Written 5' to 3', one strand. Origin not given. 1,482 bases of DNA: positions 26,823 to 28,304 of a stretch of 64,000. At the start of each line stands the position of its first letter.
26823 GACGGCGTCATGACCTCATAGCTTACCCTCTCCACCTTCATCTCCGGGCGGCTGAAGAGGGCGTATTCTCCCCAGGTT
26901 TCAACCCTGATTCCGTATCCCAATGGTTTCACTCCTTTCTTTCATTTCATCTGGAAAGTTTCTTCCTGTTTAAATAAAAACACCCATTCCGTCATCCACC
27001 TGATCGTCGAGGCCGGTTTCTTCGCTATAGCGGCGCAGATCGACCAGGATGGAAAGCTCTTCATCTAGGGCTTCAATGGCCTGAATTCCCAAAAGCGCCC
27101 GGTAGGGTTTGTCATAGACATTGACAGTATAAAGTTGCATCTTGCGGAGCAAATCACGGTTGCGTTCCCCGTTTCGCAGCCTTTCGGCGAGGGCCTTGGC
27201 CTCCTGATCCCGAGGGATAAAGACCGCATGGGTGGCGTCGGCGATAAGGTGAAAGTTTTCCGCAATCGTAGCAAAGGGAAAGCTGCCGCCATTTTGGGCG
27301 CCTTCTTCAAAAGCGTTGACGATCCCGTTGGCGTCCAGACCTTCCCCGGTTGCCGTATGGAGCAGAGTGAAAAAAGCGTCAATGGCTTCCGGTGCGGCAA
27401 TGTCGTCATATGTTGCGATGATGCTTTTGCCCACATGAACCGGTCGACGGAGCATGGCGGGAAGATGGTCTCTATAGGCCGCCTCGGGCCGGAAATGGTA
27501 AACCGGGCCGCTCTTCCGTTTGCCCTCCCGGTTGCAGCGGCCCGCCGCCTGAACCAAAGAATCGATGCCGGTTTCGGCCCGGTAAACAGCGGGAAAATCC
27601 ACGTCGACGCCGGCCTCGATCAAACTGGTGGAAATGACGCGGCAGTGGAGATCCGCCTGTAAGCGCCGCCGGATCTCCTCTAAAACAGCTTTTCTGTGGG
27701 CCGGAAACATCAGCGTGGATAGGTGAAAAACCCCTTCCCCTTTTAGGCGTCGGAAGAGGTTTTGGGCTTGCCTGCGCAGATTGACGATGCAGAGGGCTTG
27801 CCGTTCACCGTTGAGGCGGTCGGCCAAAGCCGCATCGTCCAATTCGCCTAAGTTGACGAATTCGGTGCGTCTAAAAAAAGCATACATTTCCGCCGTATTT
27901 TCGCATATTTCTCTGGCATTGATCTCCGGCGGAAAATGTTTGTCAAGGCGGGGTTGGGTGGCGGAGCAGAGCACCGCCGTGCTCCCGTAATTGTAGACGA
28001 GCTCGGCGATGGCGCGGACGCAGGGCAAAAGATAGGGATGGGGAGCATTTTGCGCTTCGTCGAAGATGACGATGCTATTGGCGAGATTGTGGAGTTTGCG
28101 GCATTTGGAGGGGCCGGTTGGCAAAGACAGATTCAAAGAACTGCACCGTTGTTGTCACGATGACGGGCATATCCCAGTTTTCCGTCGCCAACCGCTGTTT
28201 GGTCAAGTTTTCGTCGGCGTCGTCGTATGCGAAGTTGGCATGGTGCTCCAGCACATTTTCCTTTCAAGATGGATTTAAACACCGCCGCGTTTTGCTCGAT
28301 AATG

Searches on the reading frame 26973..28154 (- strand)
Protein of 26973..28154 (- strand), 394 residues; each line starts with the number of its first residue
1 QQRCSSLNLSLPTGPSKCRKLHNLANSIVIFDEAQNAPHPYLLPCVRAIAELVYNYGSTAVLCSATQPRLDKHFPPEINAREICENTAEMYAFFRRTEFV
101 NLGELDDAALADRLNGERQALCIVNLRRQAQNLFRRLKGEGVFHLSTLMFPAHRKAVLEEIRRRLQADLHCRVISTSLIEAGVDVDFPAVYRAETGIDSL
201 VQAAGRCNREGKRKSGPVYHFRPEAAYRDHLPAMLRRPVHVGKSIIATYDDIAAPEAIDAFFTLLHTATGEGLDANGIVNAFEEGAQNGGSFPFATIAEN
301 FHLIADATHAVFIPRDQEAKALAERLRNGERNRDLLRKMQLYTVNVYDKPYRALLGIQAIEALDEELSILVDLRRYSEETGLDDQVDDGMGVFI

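Call 10: search_protein_families(library=pfam, proteins=[window:26973-28154:-], max_evalue=0.01)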
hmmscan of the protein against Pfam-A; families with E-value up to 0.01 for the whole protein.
window:26973-28154:- (394 aa): 2 families
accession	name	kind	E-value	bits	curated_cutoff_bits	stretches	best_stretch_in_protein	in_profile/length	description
PF22590.2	Cas3-like_C_2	-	2.3e-11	44.3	27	1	118-211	3-105/106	CRISPR-associated nuclease/helicase Cas3, C-terminal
PF00271.37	Helicase_C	-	1.5e-06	28.8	23.5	1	115-211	13-110/110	Helicase conserved C-terminal domain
